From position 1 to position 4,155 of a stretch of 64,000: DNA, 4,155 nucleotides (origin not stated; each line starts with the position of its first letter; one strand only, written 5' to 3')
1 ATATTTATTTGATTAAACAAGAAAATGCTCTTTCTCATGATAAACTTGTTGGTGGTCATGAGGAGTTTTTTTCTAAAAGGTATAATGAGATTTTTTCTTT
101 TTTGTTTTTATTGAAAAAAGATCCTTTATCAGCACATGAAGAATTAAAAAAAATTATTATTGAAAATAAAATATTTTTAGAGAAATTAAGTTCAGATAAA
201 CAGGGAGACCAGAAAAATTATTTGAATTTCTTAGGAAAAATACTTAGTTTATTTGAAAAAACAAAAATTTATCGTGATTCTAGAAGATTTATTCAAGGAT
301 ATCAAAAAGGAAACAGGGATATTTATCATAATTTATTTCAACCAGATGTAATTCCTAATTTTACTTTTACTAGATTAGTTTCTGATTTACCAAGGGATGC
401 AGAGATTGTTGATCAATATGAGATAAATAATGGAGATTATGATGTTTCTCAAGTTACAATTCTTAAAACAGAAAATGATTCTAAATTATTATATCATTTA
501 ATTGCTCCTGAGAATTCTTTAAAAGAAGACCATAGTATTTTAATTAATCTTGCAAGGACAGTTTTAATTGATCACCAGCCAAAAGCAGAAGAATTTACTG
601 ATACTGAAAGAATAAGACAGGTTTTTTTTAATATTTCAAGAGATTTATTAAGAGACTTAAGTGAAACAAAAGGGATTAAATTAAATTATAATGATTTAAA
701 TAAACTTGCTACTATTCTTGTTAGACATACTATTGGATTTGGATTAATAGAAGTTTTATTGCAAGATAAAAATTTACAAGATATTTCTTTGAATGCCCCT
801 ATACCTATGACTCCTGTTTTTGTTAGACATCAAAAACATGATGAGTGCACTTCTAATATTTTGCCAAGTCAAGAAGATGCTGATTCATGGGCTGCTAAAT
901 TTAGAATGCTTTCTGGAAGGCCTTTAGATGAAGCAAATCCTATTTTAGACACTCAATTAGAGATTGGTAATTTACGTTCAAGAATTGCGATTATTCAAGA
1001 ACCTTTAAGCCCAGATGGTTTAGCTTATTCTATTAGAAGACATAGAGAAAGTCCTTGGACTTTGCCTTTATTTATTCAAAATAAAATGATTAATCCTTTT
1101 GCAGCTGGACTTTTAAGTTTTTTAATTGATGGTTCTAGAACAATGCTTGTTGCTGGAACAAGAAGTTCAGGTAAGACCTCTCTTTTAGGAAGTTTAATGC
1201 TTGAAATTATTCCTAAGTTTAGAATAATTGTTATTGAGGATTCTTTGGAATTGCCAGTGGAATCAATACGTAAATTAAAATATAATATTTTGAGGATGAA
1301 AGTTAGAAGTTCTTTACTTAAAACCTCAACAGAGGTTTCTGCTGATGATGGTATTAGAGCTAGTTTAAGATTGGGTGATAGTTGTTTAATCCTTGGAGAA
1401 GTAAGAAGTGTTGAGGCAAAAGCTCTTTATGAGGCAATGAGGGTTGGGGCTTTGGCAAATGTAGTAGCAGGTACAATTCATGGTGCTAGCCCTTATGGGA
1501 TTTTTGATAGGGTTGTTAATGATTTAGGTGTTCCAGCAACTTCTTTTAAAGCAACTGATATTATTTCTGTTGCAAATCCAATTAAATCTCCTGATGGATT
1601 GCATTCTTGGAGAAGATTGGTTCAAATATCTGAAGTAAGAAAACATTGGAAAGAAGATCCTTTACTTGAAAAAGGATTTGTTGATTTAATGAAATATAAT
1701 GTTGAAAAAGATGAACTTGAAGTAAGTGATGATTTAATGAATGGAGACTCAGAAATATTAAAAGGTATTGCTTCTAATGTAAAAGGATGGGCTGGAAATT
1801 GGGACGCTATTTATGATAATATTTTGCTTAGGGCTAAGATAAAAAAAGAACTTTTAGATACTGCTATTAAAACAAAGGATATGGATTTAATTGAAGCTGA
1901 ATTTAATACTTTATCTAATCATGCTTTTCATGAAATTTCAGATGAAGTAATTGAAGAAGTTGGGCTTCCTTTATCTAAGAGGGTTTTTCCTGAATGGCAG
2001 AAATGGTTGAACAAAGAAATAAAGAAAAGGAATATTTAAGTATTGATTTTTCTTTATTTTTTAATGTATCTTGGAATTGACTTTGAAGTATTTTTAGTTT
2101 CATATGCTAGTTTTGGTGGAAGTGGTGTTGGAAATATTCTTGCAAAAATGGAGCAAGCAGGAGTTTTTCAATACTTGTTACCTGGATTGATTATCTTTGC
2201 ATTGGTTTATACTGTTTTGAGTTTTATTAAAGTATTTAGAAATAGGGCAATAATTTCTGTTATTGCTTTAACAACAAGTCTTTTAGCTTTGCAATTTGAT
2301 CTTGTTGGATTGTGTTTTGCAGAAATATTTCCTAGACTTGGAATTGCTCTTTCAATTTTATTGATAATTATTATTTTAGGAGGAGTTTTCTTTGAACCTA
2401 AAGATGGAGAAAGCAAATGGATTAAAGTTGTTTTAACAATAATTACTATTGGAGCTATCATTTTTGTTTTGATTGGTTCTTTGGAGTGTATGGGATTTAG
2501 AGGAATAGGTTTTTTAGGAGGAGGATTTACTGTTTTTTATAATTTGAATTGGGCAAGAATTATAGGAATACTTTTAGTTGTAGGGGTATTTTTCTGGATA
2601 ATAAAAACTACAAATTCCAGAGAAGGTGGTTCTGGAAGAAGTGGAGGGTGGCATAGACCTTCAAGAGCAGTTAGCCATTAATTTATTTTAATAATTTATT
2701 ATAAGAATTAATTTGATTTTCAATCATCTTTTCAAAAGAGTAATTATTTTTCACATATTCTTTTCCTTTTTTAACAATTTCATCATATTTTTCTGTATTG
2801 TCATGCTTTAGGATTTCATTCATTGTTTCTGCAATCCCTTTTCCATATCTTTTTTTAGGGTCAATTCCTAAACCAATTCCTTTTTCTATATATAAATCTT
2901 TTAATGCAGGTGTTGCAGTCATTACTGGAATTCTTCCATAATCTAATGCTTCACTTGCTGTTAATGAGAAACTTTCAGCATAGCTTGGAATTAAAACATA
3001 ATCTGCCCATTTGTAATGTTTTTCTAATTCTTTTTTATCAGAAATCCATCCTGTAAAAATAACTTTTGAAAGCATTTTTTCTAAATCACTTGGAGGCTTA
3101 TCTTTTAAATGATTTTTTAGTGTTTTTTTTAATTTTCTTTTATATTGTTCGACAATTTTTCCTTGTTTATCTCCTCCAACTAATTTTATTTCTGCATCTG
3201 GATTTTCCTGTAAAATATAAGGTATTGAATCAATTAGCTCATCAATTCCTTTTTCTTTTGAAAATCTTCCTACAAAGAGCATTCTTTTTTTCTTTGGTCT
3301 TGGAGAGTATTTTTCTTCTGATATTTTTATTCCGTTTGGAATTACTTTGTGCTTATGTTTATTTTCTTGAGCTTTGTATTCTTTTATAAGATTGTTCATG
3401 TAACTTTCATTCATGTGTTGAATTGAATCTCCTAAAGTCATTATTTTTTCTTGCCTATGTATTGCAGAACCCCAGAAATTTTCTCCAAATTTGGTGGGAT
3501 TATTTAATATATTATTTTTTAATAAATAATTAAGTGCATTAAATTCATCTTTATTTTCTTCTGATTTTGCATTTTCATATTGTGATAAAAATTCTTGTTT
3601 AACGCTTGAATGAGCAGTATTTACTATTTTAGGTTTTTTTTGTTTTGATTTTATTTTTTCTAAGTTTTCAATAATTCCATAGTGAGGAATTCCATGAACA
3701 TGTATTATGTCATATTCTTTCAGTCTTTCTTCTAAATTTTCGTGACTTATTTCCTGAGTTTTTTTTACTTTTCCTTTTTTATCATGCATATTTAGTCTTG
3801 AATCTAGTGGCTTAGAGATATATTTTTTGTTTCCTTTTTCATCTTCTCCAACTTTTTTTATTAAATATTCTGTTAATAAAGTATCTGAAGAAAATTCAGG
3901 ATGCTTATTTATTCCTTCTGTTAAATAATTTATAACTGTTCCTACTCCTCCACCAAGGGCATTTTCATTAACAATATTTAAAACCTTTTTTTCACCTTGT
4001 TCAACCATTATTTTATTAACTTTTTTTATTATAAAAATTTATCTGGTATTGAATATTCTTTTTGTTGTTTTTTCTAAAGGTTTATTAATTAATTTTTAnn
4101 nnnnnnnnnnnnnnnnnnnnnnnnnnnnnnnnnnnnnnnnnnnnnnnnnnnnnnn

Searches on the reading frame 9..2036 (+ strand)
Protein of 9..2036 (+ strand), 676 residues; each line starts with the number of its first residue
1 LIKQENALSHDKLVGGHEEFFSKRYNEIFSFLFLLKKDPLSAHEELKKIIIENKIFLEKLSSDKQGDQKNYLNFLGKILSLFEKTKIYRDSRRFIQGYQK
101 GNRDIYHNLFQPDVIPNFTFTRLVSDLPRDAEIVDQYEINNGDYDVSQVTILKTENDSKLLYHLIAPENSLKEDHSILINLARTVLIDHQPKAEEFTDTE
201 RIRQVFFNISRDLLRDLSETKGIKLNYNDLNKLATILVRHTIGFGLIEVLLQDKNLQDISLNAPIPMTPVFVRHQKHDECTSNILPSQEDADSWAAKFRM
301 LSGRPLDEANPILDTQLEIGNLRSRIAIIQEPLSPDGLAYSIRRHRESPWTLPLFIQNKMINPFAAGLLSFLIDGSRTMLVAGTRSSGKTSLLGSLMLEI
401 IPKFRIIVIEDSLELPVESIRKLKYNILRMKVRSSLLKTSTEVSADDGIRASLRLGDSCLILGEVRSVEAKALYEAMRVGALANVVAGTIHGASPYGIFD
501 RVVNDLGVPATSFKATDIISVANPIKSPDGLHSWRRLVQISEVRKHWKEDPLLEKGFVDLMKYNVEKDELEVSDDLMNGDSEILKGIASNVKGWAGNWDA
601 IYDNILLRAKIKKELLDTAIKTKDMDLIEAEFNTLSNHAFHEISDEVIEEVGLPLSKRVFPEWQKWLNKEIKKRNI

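Call 36: search_protein_families(library=pfam, proteins=[window:9-2036:+], max_evalue=0.001)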
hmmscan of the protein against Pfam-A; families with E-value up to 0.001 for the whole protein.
window:9-2036:+ (676 aa): 1 family
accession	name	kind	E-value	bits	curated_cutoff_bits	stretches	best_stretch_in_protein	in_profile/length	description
PF00437.27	T2SSE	-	4.2e-14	52.4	24.9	1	332-516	100-268/370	Type II/IV secretion system protein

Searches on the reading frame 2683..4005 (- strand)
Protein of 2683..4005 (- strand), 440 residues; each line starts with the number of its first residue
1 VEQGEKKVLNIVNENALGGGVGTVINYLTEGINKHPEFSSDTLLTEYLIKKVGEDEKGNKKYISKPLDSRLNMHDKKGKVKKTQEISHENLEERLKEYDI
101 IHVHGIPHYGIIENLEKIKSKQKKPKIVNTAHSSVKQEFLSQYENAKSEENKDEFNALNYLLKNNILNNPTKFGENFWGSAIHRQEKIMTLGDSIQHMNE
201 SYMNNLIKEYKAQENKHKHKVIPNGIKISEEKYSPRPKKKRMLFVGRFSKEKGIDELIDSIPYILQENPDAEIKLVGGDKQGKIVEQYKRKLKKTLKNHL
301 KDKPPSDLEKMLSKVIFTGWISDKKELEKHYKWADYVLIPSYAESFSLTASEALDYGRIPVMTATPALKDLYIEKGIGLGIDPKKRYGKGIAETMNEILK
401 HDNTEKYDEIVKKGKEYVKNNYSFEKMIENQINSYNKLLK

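Call 36: search_protein_families(library=pfam, proteins=[window:2683-4005:-], max_evalue=0.001)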
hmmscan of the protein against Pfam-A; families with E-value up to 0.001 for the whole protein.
window:2683-4005:- (440 aa): 3 families
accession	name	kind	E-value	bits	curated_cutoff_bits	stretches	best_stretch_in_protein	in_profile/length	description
PF00534.26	Glycos_transf_1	-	1.1e-21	77.6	26.4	1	230-416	6-171/172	Glycosyl transferases group 1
PF13692.12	Glyco_trans_1_4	-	3.9e-18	66.5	27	1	240-400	2-141/142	Glycosyl transferases group 1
PF20706.3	GT4-conflict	-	2.8e-08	33.6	26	1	209-362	167-309/385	Family 4 Glycosyltransferase in conflict systems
